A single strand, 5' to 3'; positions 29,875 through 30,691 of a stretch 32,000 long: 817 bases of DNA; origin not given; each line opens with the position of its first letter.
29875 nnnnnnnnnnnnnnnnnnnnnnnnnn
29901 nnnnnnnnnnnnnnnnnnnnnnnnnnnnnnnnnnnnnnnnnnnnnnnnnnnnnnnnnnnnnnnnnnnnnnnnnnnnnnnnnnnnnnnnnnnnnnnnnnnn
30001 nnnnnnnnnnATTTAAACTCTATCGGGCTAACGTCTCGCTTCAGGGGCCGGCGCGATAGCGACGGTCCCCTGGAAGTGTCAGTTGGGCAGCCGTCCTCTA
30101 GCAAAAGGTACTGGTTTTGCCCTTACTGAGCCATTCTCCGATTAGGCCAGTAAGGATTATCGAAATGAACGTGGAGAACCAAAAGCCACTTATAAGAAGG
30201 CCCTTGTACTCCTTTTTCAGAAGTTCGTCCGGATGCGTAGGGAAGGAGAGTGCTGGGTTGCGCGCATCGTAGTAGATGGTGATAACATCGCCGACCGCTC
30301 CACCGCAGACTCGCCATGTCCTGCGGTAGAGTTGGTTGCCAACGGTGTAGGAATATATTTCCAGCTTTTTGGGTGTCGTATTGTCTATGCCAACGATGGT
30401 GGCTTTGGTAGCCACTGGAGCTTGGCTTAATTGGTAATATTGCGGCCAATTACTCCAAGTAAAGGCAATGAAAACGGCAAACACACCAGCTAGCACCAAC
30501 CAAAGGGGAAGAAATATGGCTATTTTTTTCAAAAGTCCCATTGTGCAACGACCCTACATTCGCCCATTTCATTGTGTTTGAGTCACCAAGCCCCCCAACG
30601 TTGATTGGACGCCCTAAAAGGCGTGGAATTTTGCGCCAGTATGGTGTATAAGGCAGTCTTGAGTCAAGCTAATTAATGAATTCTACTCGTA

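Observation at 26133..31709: Chromosomal integron: intI, divergent attI and a four-cassette minus-strand array with homogeneous attC sites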

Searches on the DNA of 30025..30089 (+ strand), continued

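Call 43: search_with_rna_model(model_id=R2, sources=[L008, L009, L010, L011, L012, L013, L014, L015, L016, L017, L018, L019, L020, L021, L022, L023, L024, L025, L026, L027, L028, L029, L030, L031, L032, L033, L034, L035, L036, L037, L038, L039, L040, L041, L042, L043, L044, L045, L046, L047, L048, L049, L050, L051, L052, L053, L054, L055, L056, L057, L058, L059, L060, L061, L062, L063, L064, L065, L066, L067, L068, L069, L070, L071, L072, L073, L074, L075, L076, L077, L078, L079, L080, L081, L082, L083, L084, L085, L086, L087, L088, L089], max_evalue=0.01)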
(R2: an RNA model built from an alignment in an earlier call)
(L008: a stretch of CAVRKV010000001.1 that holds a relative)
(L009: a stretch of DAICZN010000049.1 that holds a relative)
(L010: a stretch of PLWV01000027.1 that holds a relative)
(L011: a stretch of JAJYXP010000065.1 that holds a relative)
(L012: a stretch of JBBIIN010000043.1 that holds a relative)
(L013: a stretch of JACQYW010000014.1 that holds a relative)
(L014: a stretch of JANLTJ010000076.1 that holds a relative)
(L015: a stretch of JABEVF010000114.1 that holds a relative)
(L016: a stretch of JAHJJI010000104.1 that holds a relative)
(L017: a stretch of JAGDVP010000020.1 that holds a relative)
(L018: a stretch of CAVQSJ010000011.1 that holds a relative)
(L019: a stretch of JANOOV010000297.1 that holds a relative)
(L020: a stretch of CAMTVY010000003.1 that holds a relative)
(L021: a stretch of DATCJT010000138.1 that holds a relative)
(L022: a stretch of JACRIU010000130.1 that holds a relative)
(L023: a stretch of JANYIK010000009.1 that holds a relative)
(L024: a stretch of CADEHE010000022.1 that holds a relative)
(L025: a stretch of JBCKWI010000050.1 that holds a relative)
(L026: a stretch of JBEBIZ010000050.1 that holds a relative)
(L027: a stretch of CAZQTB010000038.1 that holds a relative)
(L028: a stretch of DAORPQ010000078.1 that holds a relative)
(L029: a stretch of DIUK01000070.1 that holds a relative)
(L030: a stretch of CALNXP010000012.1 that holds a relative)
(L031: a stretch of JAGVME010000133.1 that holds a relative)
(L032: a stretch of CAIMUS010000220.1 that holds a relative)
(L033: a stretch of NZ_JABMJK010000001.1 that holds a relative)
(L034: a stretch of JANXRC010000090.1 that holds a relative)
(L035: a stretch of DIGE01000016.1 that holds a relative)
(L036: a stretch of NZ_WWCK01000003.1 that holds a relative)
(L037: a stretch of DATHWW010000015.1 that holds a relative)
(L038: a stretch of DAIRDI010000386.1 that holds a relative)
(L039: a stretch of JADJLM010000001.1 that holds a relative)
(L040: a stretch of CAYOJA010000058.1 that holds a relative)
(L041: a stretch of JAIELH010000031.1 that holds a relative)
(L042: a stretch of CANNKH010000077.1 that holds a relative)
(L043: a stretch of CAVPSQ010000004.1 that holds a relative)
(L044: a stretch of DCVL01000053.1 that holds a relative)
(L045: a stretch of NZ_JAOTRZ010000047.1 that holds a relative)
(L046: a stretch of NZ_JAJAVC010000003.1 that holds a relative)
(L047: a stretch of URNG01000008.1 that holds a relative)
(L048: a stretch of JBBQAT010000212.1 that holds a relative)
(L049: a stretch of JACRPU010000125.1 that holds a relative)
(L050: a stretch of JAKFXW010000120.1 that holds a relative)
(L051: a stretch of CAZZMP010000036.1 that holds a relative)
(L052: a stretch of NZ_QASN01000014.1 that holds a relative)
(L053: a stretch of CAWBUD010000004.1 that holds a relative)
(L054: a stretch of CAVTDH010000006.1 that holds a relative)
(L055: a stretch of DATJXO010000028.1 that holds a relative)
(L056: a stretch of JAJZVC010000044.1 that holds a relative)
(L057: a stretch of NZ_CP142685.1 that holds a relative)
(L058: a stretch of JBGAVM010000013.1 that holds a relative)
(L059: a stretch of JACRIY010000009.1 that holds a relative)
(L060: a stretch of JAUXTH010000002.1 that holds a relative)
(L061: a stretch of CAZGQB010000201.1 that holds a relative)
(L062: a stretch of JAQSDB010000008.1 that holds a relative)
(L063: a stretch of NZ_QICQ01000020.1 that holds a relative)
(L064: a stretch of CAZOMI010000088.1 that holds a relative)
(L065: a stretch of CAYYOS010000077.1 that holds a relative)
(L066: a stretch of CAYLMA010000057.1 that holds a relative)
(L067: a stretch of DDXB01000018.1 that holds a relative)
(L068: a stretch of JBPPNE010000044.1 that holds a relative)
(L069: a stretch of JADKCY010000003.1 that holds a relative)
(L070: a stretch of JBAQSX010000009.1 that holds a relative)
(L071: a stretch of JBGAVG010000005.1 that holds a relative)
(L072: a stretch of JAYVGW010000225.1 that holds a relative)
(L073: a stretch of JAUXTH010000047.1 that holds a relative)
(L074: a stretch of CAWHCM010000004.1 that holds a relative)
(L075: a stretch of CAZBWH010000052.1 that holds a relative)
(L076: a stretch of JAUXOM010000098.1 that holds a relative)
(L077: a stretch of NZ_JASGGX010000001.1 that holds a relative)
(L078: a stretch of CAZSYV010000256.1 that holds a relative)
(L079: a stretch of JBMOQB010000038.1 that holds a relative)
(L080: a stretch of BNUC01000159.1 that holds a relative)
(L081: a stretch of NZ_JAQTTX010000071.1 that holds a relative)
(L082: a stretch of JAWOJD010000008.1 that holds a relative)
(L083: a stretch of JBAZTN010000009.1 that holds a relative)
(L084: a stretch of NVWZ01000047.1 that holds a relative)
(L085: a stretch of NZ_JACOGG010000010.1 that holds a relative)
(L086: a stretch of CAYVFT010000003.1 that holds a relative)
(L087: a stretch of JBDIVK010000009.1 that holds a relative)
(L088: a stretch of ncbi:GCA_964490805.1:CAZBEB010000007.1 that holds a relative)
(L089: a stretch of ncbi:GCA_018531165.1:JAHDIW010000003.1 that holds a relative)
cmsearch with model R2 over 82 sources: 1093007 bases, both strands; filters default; matches with E-value up to 0.01: 232.
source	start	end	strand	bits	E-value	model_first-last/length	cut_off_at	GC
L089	9150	9214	-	77.2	1.9e-16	1-65/65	no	0.65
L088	8504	8568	+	76.3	3.2e-16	1-65/65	no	0.62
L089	6945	7009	-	75.6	4.9e-16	1-65/65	no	0.65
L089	8719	8782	-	73.2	2.1e-15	1-65/65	no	0.66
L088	7221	7285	+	69.6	1.9e-14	1-65/65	no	0.65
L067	1320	1388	+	68.6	3.4e-14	1-65/65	no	0.62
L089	7808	7876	-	67.9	5.3e-14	1-65/65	no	0.61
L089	9883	9947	-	67.7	5.8e-14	1-65/65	no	0.62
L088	9392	9455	+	67.7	5.8e-14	1-65/65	no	0.66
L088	7780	7844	+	67.7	6e-14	1-65/65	no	0.62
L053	2638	2697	+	65.6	2.1e-13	1-65/65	no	0.68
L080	145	207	+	64.2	4.8e-13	1-65/65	no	0.6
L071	8884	8952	+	62.9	1.1e-12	1-65/65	no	0.62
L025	5819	5877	+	62.7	1.2e-12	1-65/65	no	0.64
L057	5634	5696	+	62.5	1.4e-12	1-65/65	no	0.57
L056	118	182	+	62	1.9e-12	1-65/65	no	0.6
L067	179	240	+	61.1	3.3e-12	1-65/65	no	0.52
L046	5567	5628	+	60.5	4.6e-12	1-65/65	no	0.58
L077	8975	9034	+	59.2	1e-11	1-65/65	no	0.58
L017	339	403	+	59.2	1e-11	1-65/65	no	0.62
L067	2027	2098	+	58.2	1.9e-11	1-65/65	no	0.65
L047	5477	5541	+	58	2e-11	1-65/65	no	0.65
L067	3017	3088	+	57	3.8e-11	1-65/65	no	0.61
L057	8407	8478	+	57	3.9e-11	1-65/65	no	0.53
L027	3173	3243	+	56.2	6.1e-11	1-65/65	no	0.61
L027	894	963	+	55.8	8e-11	1-65/65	no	0.6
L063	676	737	+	55.5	9.4e-11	1-65/65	no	0.55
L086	4978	5043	+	55.4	1e-10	1-65/65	no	0.7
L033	6994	7052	+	55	1.2e-10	1-65/65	no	0.59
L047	2164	2225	+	54.2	2e-10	1-65/65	no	0.52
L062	1166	1225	+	53.9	2.5e-10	1-65/65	no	0.55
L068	123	184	+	53.8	2.7e-10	1-65/65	no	0.52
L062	1892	1951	+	53.6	2.9e-10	1-65/65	no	0.53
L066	652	717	+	52.5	5.7e-10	1-65/65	no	0.74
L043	1231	1295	+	52.5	5.8e-10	1-65/65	no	0.62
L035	6612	6673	+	52.2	6.9e-10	1-65/65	no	0.5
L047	1130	1191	+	52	8e-10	1-65/65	no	0.56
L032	630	691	+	51.9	8.1e-10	1-65/65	no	0.65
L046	8212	8271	+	51.1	1.4e-09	1-65/65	no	0.52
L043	9060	9122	+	50.9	1.6e-09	1-65/65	no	0.71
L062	28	90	+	50.8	1.7e-09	1-65/65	no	0.54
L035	7107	7189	+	50.7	1.7e-09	1-65/65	no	0.58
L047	3284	3350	+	50.5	2e-09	1-65/65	no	0.61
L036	8715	8773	+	50.1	2.5e-09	1-65/65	no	0.56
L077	3759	3820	+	49.9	2.7e-09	1-65/65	no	0.58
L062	2228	2290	+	49.7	3.2e-09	1-65/65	no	0.52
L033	7539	7597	+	49.5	3.5e-09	1-65/65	no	0.63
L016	4702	4770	+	48.9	5e-09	1-65/65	no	0.55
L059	132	203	+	48.9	5.2e-09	1-65/65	no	0.62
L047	5123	5184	+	48.8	5.3e-09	1-65/65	no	0.58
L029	3075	3139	+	48.5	6.3e-09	1-65/65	no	0.65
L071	7766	7827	+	48.4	6.8e-09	1-65/65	no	0.56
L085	892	950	+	48.4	7e-09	1-65/65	no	0.63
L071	7320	7384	+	48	8.9e-09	1-65/65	no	0.57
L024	5373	5451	+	48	9.1e-09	1-65/65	no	0.66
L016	4050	4120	+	47.9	9.2e-09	1-65/65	no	0.62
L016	2388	2455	+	47.7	1.1e-08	1-65/65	no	0.6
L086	5536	5598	+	47.1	1.6e-08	1-65/65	no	0.67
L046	7835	7896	+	46.9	1.7e-08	1-65/65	no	0.65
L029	1754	1815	+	46.9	1.7e-08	1-65/65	no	0.56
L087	7205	7272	+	46.7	1.9e-08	1-65/65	no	0.6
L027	1605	1669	+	46.4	2.4e-08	1-65/65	no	0.65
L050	774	845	+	46.3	2.5e-08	1-65/65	no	0.58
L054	6480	6561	+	46.2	2.7e-08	1-65/65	no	0.67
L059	2253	2325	+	46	2.9e-08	1-65/65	no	0.66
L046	9051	9112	+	45.9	3e-08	1-65/65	no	0.5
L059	1766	1838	+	45.9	3.1e-08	1-65/65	no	0.66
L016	7827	7900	+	45.8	3.4e-08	1-65/65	no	0.68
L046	6598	6658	+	45.6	3.8e-08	1-65/65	no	0.48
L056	2211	2278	+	45.2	4.8e-08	1-65/65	no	0.68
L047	4540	4598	+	44.4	7.9e-08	1-65/65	no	0.54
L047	6532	6602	+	44.3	8.1e-08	1-65/65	no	0.61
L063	1194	1262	+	44.1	9.2e-08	1-65/65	no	0.67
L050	1807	1866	+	44.1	9.4e-08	1-65/65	no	0.55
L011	566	636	+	44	9.7e-08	1-65/65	no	0.66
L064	2627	2694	+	44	9.9e-08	1-65/65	no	0.66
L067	967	1038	+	43.9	1e-07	1-65/65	no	0.68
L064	955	1019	+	43.9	1e-07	1-65/65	no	0.69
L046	5949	6010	+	43.9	1e-07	1-65/65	no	0.53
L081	2960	3023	+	43.8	1.1e-07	1-65/65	no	0.56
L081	3712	3779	+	43.7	1.2e-07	1-65/65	no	0.63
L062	863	924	+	43.7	1.2e-07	1-65/65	no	0.56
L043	9324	9385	+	43.7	1.2e-07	1-65/65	no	0.69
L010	1100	1165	+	43.6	1.3e-07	1-65/65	no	0.64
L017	939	1005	+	43.5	1.4e-07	1-65/65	no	0.64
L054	7965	8057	+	43.4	1.5e-07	1-65/65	no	0.7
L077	9268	9338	+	42.7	2.1e-07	1-65/65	no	0.62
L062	560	621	+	42.7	2.2e-07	1-65/65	no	0.53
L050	196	256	+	42.6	2.3e-07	1-65/65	no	0.56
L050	2197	2261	+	42.6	2.4e-07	1-65/65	no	0.62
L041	8079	8149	+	42.4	2.5e-07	1-65/65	no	0.7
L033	9530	9619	+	42.4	2.6e-07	1-65/65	no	0.57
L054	7283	7375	+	42.2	2.9e-07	1-65/65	no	0.69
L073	3659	3723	+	42.2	3e-07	1-65/65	no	0.57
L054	8361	8452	+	42.1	3.1e-07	1-65/65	no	0.73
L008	6678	6740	+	42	3.3e-07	1-65/65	no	0.67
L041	6276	6340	+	41.6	4.2e-07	1-65/65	no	0.62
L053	143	229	+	41.6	4.2e-07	1-65/65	no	0.69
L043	3876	3936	+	41.4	4.6e-07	1-65/65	no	0.67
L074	4290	4381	+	41.4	4.7e-07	1-65/65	no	0.64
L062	2675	2736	+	41.2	5.3e-07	1-65/65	no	0.58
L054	9387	9479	+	41.2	5.5e-07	1-65/65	no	0.7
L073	3131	3195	+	41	6.2e-07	1-65/65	no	0.54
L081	1017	1099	+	41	6.2e-07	1-65/65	no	0.6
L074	6476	6568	+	40.9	6.6e-07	1-65/65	no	0.66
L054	5462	5554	+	40.9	6.6e-07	1-65/65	no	0.7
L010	1849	1913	+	40.4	8.6e-07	1-65/65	no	0.63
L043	7375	7434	+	40.4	8.7e-07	1-65/65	no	0.63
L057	5287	5344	+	40.3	9.4e-07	1-65/65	no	0.62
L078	98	165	+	40.3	9.4e-07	1-65/65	no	0.65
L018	3243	3309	+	40.2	9.7e-07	1-65/65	no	0.69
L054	8843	8937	+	40.1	1e-06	1-65/65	no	0.72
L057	7846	7925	+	40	1.1e-06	1-65/65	no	0.6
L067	3500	3572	+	39.9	1.2e-06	1-65/65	no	0.6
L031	90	154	+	39.6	1.4e-06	1-65/65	no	0.62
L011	1297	1365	+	39.5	1.5e-06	1-65/65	no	0.62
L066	46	118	+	39.5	1.5e-06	1-65/65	no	0.62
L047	4198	4266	+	39.3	1.7e-06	1-65/65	no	0.64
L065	45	109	+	39.3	1.7e-06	1-65/65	no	0.68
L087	5340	5431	+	39.1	1.9e-06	1-65/65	no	0.6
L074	3459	3544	+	39.1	2e-06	1-65/65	no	0.69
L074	5701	5786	+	39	2.1e-06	1-65/65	no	0.65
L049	940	1006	+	39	2.1e-06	1-65/65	no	0.64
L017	1362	1444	+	38.9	2.1e-06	1-65/65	no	0.6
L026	896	967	+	38.8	2.3e-06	1-65/65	no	0.68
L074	6119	6204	+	38.7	2.4e-06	1-65/65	no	0.67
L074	8015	8099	+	38.4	3e-06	1-65/65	no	0.68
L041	7422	7486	+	38.2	3.2e-06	1-65/65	no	0.55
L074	4693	4778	+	38.2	3.3e-06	1-65/65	no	0.67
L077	2692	2780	+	38.1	3.5e-06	1-65/65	no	0.6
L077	7262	7335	+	37.9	3.9e-06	1-65/65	no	0.64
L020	1328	1392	+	37.9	3.9e-06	1-65/65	no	0.71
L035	9331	9395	+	37.9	3.9e-06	1-65/65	no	0.6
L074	2619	2701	+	37.9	3.9e-06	1-65/65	no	0.7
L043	2540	2601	+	37.5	4.9e-06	1-65/65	no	0.66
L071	8503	8561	+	37.5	5.1e-06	1-65/65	no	0.58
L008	7202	7261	+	37.4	5.4e-06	1-65/65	no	0.57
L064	1238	1302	+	37.3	5.6e-06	1-65/65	no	0.58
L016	5920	5980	+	37.3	5.6e-06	1-65/65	no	0.62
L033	8290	8363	+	37.3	5.7e-06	1-65/65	no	0.61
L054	6039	6132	+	37.3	5.8e-06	1-65/65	no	0.71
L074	1233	1318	+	37.2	6e-06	1-65/65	no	0.7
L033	8734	8807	+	37.2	6.1e-06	1-65/65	no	0.61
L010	520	584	+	37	6.8e-06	1-65/65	no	0.62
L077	4689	4768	+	37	6.8e-06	1-65/65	no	0.65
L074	878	963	+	36.7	8e-06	1-65/65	no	0.71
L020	120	191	+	36.7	8.1e-06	1-65/65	no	0.69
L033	6049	6112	+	36.6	8.6e-06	1-65/65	no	0.55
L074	3060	3146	+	36.4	9.6e-06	1-65/65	no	0.7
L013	9595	9685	+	36.4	9.7e-06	1-65/65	no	0.52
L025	1643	1708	+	36.2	1.1e-05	1-65/65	no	0.59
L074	2227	2312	+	36.2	1.1e-05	1-65/65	no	0.71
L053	6052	6137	+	36.2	1.1e-05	1-65/65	no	0.73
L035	4916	4981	+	36.2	1.1e-05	1-65/65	no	0.56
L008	7786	7850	+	36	1.2e-05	1-65/65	no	0.55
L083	9049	9139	+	36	1.2e-05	1-65/65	no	0.48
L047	6239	6306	+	35.9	1.3e-05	1-65/65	no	0.6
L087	4522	4613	+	35.8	1.4e-05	1-65/65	no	0.62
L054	4951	5044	+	35.6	1.6e-05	1-65/65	no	0.72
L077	8511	8572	+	35.6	1.6e-05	1-65/65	no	0.68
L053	8125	8210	+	35.3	1.9e-05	1-65/65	no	0.73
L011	246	311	+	35.3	1.9e-05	1-65/65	no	0.59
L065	1147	1214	+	35.2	2e-05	1-65/65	no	0.59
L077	7628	7698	+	35.2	2.1e-05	1-65/65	no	0.61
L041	5630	5694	+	35.1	2.1e-05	1-65/65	no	0.6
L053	9347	9432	+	35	2.2e-05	1-65/65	no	0.73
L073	859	950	+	34.9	2.5e-05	1-65/65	no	0.54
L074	3814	3898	+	34.9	2.5e-05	1-65/65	no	0.72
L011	1011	1105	+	34.7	2.7e-05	1-65/65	no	0.63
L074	6832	6917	+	34.6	2.9e-05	1-65/65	no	0.7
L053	3566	3651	+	34.3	3.6e-05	1-65/65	no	0.76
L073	1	91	+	34.2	3.7e-05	1-65/65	no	0.57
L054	2576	2668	+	34.1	3.8e-05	1-65/65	no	0.69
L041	8826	8887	+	34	4.1e-05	1-65/65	no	0.56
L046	4920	4984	+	33.8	4.6e-05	1-65/65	no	0.55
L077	8153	8217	+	33.7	4.9e-05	1-65/65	no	0.66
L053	1670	1755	+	33.7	5e-05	1-65/65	no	0.66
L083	8604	8695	+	33.7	5.1e-05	1-65/65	no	0.57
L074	7464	7550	+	33.6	5.5e-05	1-65/65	no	0.69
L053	7622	7707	+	33.5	5.5e-05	1-65/65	no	0.73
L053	8759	8856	+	33.5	5.6e-05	1-65/65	no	0.74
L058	9223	9281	+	33.5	5.7e-05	1-65/65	no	0.49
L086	4248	4339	+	33.5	5.7e-05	1-65/65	no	0.58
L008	9549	9644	+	33.5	5.8e-05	1-65/65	no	0.53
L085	3719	3798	+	33.4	5.9e-05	1-65/65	no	0.68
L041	4976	5040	+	33.2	7e-05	1-65/65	no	0.6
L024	5992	6071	+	33.1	7.1e-05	1-65/65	no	0.66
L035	7589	7653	+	33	7.6e-05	1-65/65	no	0.62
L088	6510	6580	+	33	7.9e-05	1-65/65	no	0.54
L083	7728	7818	+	32.9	8.1e-05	1-65/65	no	0.56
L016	5329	5393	+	32.9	8.4e-05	1-65/65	no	0.57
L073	440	530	+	32.8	8.8e-05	1-65/65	no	0.52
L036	8213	8274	+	32.7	9.2e-05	1-65/65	no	0.63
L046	7252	7325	+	32.7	9.3e-05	1-65/65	no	0.57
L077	5887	5981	+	32.5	0.0001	1-65/65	no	0.63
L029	2405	2467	+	32.5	0.00011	1-65/65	no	0.57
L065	407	504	+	32.5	0.00011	1-65/65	no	0.6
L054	1933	2025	+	32.5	0.00011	1-65/65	no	0.68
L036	9194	9267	+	32.5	0.00011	1-65/65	no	0.58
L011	1632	1703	+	32.4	0.00011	1-65/65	no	0.62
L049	132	196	+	32.4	0.00011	1-65/65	no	0.62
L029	1246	1310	+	32.3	0.00012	1-65/65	no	0.57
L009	485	558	+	31.5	0.00019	1-65/65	no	0.61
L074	1688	1773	+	31.5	0.00019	1-65/65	no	0.71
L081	3313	3374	+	31.3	0.00021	1-65/65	no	0.61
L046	4627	4686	+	31.3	0.00022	1-65/65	no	0.63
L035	8760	8882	+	31.1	0.00024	1-65/65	no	0.51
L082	468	531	+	30.9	0.00027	1-65/65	no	0.73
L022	29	102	+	30.1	0.00045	1-65/65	no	0.65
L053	4276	4364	+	29.8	0.00053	1-65/65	no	0.74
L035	6168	6247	+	29.8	0.00053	1-65/65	no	0.57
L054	2998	3090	+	29.6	0.00059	1-65/65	no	0.71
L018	2580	2686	+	29.5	0.00064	1-65/65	no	0.67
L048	69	140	+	29.3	0.00073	1-65/65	no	0.68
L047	7097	7179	+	29.2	0.00076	1-65/65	no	0.64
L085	3219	3308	+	29.2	0.00077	1-65/65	no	0.6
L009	1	48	+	28.7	0.001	19-65/65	5'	0.65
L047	3284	3350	-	28.6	0.0011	1-65/65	no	0.61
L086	3362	3485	+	28.4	0.0012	1-65/65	no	0.54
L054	4374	4525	+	28.3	0.0013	1-65/65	no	0.71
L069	9256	9348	+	28.3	0.0013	1-65/65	no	0.57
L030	5867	5938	+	28.1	0.0015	1-65/65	no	0.65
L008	5925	5984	+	27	0.0029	1-65/65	no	0.6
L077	5447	5572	+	26.5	0.0039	1-65/65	no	0.6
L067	4767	4846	+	26.2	0.0048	1-65/65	no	0.57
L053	6686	6772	+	26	0.0052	1-65/65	no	0.71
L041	6917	6980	+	26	0.0053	1-65/65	no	0.64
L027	1255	1328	+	25.7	0.0064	1-65/65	no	0.65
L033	4947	5005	+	25.6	0.0069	1-65/65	no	0.59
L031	803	859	+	25.5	0.0072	1-65/65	no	0.65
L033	7966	8039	+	25.3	0.0082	1-65/65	no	0.61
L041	4303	4364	+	25.2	0.0085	1-65/65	no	0.69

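Call 61: search_with_rna_model(model_id=R2, sources=[L090, L091, L092, L093, L094, L095, L096, L097], max_evalue=0.01)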
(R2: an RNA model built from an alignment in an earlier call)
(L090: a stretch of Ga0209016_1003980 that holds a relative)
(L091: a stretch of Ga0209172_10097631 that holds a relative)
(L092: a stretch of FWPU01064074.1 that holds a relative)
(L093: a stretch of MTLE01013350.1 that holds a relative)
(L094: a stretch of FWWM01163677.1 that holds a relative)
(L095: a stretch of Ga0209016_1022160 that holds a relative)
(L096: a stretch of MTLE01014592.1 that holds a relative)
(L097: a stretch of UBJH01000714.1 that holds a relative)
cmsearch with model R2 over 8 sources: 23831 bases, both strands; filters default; matches with E-value up to 0.01: 45.
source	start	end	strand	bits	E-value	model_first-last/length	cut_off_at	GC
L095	360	424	+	80.8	4.6e-19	1-65/65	no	0.68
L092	48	112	-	80.8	4.8e-19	1-65/65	no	0.63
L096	3546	3610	+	80.3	6.2e-19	1-65/65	no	0.65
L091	896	960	+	80.1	6.9e-19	1-65/65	no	0.62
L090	4266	4330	-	80.1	7.2e-19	1-65/65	no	0.62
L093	922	986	-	79.3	1.1e-18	1-65/65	no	0.63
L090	2479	2543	-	79.1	1.3e-18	1-65/65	no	0.66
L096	3968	4032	+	78.3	2.1e-18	1-65/65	no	0.66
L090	3005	3069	-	77.5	3.5e-18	1-65/65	no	0.65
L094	878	942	-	77.1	4.4e-18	1-65/65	no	0.65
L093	2036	2100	-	77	4.7e-18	1-65/65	no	0.66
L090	5154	5218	-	76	8.5e-18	1-65/65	no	0.62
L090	2058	2121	-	75.3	1.3e-17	1-65/65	no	0.69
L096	3041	3105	+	74.8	1.8e-17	1-65/65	no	0.63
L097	761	825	+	72.9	5.6e-17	1-65/65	no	0.66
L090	5557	5621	-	70.9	1.9e-16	1-65/65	no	0.63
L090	6421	6485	-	69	5.7e-16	1-65/65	no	0.6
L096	2177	2241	+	69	5.7e-16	1-65/65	no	0.6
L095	879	944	+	65.3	5.4e-15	1-65/65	no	0.65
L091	1424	1487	+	63.7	1.5e-14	1-65/65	no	0.64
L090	1326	1389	-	63.3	1.9e-14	1-65/65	no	0.62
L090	7264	7327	-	49.8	6.4e-11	1-65/65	no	0.61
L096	1335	1398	+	49.8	6.4e-11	1-65/65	no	0.61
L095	1419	1481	+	46.4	5e-10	1-65/65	no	0.67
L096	126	196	+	33.4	1.3e-06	1-65/65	no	0.51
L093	142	204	-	32.3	2.6e-06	1-65/65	no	0.6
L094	5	78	-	31.1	5.3e-06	1-65/65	no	0.55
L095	360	424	-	28.7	2.3e-05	1-65/65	no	0.68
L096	3968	4032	-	26.5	8.4e-05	1-65/65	no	0.66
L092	48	112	+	25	0.00021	1-65/65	no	0.63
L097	1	30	+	25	0.00022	36-65/65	5'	0.5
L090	3738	3801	-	24.9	0.00022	1-65/65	no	0.7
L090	4266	4330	+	24.8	0.00024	1-65/65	no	0.62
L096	3546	3610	-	24.2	0.00034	1-65/65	no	0.65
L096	3041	3105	-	24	0.00038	1-65/65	no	0.63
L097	761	825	-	23.8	0.00044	1-65/65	no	0.66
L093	922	986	+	23.6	0.0005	1-65/65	no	0.63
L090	2058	2121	+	23.1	0.00067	1-65/65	no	0.69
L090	2479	2543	+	22.6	0.00088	1-65/65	no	0.66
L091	896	960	-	22.5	0.00098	1-65/65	no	0.62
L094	878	942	+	21.8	0.0015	1-65/65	no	0.65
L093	2036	2100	+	21.6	0.0016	1-65/65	no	0.66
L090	3005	3069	+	21.6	0.0016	1-65/65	no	0.65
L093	1451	1584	-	20.5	0.0032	1-65/65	no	0.55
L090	1326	1389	+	19.6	0.0055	1-65/65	no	0.62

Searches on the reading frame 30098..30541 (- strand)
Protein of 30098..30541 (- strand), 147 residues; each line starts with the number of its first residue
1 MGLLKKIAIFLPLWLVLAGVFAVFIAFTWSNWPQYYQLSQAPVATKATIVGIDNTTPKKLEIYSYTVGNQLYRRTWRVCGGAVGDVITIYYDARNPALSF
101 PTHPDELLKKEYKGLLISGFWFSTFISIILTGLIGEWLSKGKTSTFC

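Call 5: search_protein_families(library=ncbifam, proteins=[window:30098-30541:-], max_evalue=0.01)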
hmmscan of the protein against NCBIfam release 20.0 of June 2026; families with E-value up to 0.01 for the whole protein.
window:30098-30541:- (147 aa): 0 families

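Call 6: search_protein_families(library=pfam, proteins=[window:30098-30541:-], max_evalue=0.01)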
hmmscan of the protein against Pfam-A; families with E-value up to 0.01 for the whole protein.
window:30098-30541:- (147 aa): 1 family
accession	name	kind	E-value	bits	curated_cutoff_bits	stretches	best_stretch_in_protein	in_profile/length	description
PF12158.14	DUF3592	-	0.00036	21.6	25.3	1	55-99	19-77/84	Domain of unknown function (DUF3592)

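Call 49: search_protein_families(library=padloc, proteins=[window:30098-30541:-], max_evalue=0.01)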
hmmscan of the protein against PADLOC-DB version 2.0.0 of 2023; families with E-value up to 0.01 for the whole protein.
window:30098-30541:- (147 aa): 0 families
